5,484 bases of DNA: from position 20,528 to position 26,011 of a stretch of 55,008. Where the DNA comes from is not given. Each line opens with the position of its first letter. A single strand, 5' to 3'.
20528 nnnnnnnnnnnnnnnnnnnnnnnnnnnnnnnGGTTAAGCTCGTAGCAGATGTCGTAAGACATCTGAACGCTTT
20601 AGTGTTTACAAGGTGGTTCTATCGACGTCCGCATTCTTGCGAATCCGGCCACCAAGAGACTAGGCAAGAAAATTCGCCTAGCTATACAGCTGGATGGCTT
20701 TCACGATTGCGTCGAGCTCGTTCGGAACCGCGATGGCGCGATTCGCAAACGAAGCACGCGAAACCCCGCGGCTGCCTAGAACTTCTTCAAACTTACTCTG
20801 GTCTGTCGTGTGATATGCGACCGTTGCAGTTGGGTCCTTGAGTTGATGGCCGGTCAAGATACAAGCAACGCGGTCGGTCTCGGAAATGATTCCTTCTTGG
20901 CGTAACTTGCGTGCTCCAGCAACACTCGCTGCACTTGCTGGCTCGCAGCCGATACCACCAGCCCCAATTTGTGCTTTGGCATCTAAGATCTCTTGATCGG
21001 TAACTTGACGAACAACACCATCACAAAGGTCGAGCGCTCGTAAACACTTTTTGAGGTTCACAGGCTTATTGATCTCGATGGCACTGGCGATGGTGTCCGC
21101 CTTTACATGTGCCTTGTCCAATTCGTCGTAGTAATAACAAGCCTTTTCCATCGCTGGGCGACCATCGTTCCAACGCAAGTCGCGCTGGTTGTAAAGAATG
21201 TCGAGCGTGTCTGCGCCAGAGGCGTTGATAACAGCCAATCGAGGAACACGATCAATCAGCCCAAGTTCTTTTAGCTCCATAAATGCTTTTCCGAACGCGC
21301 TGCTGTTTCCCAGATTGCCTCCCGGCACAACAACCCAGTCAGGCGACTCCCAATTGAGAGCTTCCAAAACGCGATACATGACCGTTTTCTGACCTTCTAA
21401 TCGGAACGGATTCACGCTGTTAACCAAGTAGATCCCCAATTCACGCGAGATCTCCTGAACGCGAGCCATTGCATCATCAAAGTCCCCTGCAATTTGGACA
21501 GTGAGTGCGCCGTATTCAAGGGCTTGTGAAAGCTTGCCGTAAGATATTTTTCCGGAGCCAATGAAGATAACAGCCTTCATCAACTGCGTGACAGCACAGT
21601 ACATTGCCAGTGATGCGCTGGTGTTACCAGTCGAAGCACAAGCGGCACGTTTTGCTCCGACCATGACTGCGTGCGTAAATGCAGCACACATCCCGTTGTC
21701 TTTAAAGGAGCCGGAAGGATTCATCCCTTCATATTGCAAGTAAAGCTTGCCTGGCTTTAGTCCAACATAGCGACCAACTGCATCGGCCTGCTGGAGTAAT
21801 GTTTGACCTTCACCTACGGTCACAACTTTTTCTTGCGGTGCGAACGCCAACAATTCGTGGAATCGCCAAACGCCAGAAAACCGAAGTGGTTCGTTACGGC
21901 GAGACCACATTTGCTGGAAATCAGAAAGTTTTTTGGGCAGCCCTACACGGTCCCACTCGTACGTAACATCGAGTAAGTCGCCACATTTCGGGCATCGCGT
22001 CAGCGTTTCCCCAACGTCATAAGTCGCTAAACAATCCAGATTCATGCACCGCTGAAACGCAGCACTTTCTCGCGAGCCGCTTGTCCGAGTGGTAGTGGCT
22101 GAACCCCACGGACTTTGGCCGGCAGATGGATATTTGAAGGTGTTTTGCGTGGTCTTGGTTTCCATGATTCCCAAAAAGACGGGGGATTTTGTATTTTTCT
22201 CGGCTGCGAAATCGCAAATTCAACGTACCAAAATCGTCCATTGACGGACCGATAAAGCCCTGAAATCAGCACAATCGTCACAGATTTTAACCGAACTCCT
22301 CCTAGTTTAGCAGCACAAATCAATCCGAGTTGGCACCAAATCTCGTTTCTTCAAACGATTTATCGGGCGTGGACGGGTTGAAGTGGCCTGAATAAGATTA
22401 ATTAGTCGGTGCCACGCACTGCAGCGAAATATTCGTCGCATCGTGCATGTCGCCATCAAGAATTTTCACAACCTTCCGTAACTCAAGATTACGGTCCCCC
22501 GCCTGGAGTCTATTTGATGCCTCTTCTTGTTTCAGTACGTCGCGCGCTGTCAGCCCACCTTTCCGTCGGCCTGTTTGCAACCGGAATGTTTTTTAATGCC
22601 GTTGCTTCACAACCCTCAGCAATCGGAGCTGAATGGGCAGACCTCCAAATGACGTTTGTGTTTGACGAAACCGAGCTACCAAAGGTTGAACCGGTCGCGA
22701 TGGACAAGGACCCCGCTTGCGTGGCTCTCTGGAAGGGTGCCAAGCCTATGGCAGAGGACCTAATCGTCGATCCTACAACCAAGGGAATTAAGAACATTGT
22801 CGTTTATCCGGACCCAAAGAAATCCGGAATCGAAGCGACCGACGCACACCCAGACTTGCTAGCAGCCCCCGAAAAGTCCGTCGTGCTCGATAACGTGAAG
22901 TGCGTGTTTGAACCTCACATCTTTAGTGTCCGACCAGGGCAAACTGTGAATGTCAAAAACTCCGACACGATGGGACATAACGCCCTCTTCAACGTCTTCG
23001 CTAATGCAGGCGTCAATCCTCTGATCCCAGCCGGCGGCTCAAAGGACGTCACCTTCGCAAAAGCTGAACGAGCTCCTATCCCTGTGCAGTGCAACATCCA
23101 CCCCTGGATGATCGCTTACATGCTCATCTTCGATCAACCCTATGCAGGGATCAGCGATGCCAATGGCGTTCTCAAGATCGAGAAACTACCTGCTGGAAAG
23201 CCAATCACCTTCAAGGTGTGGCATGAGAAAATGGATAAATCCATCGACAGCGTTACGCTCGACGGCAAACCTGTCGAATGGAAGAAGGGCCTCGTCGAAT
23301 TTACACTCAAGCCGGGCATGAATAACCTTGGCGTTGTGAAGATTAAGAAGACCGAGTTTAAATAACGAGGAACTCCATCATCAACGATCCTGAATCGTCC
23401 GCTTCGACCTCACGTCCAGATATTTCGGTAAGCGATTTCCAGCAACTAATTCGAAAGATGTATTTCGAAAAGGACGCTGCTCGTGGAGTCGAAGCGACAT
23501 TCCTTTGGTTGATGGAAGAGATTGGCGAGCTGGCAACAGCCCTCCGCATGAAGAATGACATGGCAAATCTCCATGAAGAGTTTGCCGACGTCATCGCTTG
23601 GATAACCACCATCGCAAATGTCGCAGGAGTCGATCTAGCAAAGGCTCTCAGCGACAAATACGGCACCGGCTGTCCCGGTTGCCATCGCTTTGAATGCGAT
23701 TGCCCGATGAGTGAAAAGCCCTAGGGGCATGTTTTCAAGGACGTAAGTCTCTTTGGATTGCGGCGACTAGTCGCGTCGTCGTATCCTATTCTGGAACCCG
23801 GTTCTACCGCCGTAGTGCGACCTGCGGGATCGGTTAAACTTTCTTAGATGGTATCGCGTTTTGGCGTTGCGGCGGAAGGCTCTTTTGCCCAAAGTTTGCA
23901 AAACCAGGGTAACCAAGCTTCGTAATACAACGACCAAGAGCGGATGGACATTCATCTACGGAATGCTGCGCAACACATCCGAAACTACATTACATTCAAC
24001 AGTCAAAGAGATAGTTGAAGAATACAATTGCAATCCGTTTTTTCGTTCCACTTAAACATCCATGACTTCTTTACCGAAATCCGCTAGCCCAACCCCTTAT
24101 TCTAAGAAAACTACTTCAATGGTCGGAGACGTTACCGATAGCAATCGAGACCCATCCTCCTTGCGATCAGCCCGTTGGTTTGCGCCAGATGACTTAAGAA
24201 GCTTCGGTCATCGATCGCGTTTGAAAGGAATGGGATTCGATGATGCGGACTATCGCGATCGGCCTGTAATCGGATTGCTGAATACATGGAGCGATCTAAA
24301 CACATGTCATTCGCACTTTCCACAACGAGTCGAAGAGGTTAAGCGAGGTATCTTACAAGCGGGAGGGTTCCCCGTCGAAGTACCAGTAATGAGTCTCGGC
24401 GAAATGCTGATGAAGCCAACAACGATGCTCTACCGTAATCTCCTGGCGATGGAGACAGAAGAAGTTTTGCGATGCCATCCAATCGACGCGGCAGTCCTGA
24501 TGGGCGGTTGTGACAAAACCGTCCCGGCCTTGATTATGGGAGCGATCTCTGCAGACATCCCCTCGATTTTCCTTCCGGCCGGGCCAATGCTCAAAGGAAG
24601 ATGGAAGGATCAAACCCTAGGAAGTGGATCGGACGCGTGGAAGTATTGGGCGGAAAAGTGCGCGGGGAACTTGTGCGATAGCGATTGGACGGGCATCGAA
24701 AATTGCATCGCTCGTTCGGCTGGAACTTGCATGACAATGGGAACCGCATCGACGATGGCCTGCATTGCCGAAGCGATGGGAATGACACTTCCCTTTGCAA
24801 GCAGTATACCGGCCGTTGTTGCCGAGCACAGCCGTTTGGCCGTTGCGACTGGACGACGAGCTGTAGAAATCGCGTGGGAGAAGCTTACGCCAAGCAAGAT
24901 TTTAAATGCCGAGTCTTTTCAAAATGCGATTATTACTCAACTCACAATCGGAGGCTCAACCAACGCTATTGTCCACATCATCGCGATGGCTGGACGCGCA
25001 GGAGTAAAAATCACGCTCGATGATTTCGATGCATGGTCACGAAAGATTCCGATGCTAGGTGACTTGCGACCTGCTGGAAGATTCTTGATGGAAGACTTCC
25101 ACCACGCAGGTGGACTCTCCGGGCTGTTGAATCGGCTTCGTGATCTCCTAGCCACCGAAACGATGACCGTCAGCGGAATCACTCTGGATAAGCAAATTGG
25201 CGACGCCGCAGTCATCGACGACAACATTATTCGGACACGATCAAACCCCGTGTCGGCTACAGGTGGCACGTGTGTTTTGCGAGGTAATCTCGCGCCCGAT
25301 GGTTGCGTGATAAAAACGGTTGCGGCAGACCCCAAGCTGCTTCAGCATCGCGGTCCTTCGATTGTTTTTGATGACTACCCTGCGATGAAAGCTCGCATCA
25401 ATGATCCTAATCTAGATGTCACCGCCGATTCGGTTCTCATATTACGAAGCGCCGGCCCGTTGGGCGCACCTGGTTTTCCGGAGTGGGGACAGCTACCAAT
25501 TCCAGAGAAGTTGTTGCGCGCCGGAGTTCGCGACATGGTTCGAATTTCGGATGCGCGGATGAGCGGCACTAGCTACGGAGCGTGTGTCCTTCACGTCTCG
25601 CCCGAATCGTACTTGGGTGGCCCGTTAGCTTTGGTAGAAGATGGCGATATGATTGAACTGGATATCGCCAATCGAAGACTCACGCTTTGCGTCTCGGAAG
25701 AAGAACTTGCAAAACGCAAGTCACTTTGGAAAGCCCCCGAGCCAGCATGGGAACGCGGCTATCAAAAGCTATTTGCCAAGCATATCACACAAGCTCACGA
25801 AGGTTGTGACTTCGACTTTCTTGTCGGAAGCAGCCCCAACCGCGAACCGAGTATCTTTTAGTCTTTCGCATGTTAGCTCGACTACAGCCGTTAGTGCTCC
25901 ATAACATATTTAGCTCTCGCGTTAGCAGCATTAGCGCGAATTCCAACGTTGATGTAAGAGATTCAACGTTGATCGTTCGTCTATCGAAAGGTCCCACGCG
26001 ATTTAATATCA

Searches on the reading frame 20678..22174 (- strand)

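Call 86: search_protein_families(library=pfam, proteins=[window:20678-22174:-], max_evalue=0.00001)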
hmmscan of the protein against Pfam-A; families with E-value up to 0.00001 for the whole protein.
window:20678-22174:- (498 aa): 1 family
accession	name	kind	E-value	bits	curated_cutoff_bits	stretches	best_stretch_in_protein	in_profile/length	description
PF00291.31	PALP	-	1.3e-51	176.1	35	1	119-442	2-295/295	Pyridoxal-phosphate dependent enzyme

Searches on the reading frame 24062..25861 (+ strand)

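Call 86: search_protein_families(library=pfam, proteins=[window:24062-25861:+], max_evalue=0.00001)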
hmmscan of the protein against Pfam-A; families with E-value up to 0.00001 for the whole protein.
window:24062-25861:+ (599 aa): 2 families
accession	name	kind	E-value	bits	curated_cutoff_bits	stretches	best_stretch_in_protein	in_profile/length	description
PF00920.27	ILVD_EDD_N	-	4.1e-103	345.3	27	1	67-376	1-314/316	Dihydroxy-acid/6-phosphogluconate dehydratase N-terminal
PF24877.1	ILV_EDD_C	-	1.6e-62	210.8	27.7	1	388-582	1-191/191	Dihydroxy-acid/6-phosphogluconate dehydratase C-terminal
